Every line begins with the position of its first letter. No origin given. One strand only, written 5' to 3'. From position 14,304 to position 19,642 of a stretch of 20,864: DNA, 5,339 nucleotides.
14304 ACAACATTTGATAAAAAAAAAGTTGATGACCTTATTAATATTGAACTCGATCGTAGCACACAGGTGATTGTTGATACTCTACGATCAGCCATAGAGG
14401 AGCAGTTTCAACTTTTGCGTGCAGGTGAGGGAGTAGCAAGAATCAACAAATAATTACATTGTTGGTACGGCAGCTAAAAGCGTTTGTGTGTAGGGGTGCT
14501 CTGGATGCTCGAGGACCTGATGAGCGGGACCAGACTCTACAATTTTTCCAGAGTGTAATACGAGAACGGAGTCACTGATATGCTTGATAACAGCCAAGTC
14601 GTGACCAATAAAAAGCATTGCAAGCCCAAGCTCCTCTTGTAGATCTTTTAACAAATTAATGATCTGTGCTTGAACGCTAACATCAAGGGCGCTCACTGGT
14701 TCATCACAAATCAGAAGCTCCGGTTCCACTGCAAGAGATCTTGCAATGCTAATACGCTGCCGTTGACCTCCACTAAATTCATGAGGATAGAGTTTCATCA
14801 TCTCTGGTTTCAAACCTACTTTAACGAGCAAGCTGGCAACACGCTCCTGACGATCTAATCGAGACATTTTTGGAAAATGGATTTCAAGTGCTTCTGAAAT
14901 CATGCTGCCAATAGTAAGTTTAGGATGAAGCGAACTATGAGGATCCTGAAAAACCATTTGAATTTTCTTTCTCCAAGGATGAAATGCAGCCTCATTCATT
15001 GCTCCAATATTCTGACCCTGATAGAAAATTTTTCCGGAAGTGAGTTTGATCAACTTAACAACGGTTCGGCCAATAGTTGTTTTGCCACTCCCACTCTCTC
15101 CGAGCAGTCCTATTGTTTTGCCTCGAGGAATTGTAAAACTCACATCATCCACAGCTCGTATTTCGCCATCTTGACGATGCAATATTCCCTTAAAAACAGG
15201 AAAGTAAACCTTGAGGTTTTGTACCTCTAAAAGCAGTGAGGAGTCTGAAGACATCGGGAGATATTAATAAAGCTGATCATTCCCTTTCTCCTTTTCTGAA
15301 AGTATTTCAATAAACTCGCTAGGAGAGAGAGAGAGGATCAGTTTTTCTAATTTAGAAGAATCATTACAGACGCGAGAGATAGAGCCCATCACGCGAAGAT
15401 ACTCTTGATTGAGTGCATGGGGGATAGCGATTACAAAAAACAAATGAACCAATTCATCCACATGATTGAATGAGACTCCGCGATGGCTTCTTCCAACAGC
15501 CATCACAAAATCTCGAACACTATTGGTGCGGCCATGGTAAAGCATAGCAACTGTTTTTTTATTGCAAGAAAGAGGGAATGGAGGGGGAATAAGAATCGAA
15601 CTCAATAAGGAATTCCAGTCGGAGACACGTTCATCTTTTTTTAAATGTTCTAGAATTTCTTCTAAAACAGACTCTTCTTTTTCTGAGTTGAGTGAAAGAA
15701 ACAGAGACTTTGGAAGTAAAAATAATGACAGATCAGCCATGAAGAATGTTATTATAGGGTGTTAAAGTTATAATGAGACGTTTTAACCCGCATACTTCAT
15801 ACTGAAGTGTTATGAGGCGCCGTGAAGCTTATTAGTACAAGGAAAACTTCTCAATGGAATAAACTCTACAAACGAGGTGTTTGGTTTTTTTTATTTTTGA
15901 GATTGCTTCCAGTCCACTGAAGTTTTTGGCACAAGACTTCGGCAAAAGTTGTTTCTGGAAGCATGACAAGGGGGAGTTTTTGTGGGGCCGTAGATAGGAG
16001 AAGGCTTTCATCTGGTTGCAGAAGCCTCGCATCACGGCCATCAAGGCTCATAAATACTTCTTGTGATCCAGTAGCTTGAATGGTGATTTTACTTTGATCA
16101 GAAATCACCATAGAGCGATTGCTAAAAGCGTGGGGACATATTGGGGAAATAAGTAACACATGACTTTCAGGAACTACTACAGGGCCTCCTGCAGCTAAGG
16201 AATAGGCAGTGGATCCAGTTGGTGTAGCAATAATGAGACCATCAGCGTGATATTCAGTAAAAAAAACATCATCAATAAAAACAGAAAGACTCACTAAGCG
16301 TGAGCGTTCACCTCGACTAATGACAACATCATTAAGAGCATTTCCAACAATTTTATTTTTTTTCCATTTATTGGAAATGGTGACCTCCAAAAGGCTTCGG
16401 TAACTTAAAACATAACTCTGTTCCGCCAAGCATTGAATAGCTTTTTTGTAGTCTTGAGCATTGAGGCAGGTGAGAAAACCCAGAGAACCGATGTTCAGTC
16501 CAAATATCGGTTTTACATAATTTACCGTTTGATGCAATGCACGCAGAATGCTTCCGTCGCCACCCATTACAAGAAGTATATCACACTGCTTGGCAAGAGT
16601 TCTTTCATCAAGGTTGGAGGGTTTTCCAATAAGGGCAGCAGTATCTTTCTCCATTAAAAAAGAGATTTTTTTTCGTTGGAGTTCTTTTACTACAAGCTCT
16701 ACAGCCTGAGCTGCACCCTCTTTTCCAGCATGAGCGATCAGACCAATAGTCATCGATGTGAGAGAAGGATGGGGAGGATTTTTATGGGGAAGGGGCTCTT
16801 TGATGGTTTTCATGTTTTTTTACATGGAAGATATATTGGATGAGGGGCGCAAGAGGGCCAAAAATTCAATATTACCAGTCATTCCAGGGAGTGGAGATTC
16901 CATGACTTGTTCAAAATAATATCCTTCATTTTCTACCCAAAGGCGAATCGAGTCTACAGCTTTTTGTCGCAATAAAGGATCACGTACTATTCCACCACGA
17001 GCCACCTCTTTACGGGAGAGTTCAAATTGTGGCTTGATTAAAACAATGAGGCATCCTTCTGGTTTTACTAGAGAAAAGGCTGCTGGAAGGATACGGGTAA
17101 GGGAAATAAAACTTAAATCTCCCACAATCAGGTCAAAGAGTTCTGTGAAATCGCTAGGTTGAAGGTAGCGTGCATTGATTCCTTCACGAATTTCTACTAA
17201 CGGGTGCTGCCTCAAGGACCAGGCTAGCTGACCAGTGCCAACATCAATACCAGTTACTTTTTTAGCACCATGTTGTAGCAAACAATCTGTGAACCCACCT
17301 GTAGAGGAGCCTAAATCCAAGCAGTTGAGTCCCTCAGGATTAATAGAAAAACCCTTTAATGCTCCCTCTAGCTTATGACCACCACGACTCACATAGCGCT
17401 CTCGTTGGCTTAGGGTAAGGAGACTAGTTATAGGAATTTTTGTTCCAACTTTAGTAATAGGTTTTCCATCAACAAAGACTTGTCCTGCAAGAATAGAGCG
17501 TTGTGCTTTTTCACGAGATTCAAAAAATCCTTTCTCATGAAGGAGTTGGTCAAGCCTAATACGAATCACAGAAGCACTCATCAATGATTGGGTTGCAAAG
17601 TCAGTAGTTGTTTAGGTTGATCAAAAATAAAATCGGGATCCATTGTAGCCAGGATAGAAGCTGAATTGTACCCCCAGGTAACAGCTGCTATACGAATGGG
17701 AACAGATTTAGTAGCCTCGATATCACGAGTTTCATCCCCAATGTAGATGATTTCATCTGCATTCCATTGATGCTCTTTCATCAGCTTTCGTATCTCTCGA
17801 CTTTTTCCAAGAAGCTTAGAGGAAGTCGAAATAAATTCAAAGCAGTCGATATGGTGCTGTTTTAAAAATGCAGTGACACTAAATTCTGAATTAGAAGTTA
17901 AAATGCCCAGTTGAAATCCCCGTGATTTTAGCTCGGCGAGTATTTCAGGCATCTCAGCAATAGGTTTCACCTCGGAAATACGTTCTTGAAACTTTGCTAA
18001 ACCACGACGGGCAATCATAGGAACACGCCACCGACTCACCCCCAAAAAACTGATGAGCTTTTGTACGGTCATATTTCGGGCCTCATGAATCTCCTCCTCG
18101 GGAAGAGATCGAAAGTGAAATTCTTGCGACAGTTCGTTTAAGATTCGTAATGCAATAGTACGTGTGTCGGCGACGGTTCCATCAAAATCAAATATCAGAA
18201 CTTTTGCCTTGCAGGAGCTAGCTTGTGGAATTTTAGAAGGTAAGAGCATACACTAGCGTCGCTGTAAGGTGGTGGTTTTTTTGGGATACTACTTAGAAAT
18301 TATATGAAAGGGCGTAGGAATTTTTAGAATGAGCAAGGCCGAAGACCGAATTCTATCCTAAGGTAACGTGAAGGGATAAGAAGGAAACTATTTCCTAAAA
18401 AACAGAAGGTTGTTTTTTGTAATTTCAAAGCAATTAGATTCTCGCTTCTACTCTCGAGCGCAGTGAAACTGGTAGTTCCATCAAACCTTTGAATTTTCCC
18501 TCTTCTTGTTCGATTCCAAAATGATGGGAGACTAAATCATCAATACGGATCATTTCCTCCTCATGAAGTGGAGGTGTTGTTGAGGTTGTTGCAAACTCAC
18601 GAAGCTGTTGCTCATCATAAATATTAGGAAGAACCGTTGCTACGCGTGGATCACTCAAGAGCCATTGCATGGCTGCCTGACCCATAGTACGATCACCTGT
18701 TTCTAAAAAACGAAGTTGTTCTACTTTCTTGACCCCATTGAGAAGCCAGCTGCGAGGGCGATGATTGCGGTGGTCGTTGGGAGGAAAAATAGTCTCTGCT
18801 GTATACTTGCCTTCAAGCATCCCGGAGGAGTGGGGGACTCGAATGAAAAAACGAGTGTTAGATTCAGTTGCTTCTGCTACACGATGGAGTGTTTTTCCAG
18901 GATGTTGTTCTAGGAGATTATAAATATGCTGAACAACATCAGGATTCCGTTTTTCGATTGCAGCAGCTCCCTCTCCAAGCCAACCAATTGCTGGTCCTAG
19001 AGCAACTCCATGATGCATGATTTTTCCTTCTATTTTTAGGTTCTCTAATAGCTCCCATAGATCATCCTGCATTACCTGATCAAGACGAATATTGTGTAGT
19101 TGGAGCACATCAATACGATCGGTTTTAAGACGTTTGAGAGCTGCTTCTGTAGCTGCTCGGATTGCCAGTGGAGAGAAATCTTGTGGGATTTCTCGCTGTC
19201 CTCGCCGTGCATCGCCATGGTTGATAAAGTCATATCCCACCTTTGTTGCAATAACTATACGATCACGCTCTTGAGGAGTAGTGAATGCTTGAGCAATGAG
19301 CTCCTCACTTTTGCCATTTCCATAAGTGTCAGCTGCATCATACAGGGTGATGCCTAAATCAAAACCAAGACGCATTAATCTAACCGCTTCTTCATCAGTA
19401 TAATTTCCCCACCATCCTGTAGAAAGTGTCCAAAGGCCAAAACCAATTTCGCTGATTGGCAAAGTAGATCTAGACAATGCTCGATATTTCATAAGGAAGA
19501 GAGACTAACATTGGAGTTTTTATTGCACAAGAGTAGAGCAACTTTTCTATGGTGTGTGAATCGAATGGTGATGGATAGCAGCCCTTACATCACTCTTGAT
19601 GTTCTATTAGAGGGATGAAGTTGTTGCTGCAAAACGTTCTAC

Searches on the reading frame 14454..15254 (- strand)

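Call 12: search_protein_families(library=pfam, proteins=[window:14454-15254:-])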
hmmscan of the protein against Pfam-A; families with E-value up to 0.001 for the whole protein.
window:14454-15254:- (266 aa): 3 families
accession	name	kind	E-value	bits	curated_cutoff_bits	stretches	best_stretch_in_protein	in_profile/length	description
PF00005.33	ABC_tran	-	1.4e-31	110.3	25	1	36-187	2-136/137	ABC transporter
PF08352.17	oligo_HPY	-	9.2e-07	29.6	27.1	1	239-266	1-28/65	Oligopeptide/dipeptide transporter, C-terminal region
PF13245.12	AAA_19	-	0.00075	20.1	25.1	0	45-216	11-123/134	AAA domain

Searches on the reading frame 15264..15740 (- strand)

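Call 12: search_protein_families(library=pfam, proteins=[window:15264-15740:-])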
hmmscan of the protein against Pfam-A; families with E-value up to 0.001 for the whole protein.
window:15264-15740:- (158 aa): 1 family
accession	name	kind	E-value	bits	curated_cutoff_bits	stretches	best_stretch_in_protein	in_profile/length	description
PF00359.27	PTS_EIIA_2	-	2.1e-15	57.4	27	1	10-149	5-143/144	Phosphoenolpyruvate-dependent sugar phosphotransferase system, EIIA 2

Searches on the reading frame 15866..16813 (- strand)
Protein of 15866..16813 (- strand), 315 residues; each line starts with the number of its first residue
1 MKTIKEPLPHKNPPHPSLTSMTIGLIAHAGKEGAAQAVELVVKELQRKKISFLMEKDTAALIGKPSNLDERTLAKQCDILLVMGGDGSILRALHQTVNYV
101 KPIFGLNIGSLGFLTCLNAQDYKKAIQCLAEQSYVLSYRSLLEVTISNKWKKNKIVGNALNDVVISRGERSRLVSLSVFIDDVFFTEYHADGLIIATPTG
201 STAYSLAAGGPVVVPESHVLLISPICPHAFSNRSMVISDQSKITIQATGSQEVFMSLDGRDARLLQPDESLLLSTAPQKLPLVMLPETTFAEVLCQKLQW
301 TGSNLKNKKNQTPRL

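Call 12: search_protein_families(library=pfam, proteins=[window:15866-16813:-])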
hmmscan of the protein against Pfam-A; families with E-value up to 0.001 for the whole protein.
window:15866-16813:- (315 aa): 2 families
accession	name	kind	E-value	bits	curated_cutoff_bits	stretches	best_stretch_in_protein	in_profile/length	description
PF20143.4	NAD_kinase_C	-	2.7e-31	108.4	23.7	1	160-283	1-124/126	ATP-NAD kinase C-terminal domain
PF01513.26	NAD_kinase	-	6.8e-15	56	25.5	1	23-133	1-129/130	ATP-NAD kinase N-terminal domain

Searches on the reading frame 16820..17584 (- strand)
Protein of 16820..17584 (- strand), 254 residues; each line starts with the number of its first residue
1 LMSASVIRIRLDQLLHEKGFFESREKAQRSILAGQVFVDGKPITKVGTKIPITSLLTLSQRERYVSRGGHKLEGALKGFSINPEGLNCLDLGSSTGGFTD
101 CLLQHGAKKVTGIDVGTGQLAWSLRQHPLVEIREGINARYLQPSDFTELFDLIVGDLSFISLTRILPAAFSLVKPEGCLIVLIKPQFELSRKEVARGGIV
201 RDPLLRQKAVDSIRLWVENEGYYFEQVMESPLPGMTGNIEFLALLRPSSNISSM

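Call 12: search_protein_families(library=pfam, proteins=[window:16820-17584:-])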
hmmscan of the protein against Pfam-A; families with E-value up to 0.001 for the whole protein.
window:16820-17584:- (254 aa): 3 families
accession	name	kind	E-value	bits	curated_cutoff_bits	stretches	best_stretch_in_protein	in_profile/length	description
PF01728.25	FtsJ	-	1.8e-40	139.3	24.1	1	64-244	1-178/181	FtsJ-like methyltransferase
PF01479.30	S4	-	3.3e-11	43.2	22.8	1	10-50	2-42/48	S4 domain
PF13649.12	Methyltransf_25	-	0.00045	21.3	27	1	89-177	2-97/97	Methyltransferase domain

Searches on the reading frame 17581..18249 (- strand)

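Call 12: search_protein_families(library=pfam, proteins=[window:17581-18249:-])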
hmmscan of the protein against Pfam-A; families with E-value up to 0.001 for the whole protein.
window:17581-18249:- (222 aa): 5 families
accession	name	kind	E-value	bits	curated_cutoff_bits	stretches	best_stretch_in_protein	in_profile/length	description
PF13419.12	HAD_2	-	7.3e-37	127.6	23.8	1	18-190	1-178/178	Haloacid dehalogenase-like hydrolase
PF00702.32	Hydrolase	-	2.3e-16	61.2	26.4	1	16-181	2-188/191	haloacid dehalogenase-like hydrolase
PF12710.13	HAD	-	4.9e-11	43.8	27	1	19-179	2-187/189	haloacid dehalogenase-like hydrolase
PF08282.18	Hydrolase_3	-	5e-05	23.6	20.9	0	146-188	185-227/255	haloacid dehalogenase-like hydrolase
PF06888.18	Put_Phosphatase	-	7.2e-05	22.7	27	0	17-143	2-122/234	Putative Phosphatase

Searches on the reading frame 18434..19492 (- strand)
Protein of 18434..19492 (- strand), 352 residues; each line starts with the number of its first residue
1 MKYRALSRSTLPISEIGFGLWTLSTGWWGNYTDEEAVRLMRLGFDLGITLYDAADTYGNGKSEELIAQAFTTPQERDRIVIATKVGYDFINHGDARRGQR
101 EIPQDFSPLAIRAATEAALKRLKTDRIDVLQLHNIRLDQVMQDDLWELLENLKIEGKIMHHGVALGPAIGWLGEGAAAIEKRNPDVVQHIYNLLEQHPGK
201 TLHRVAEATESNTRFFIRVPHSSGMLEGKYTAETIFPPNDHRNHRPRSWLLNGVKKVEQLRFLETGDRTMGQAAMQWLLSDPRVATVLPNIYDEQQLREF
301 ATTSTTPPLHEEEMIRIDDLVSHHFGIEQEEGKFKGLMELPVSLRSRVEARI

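Call 12: search_protein_families(library=pfam, proteins=[window:18434-19492:-])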
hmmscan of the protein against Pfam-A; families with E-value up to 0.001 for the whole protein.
window:18434-19492:- (352 aa): 1 family
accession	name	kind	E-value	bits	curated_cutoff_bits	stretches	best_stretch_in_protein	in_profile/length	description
PF00248.27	Aldo_ket_red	-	7.8e-47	160.2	24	1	15-320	1-289/291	Aldo/keto reductase family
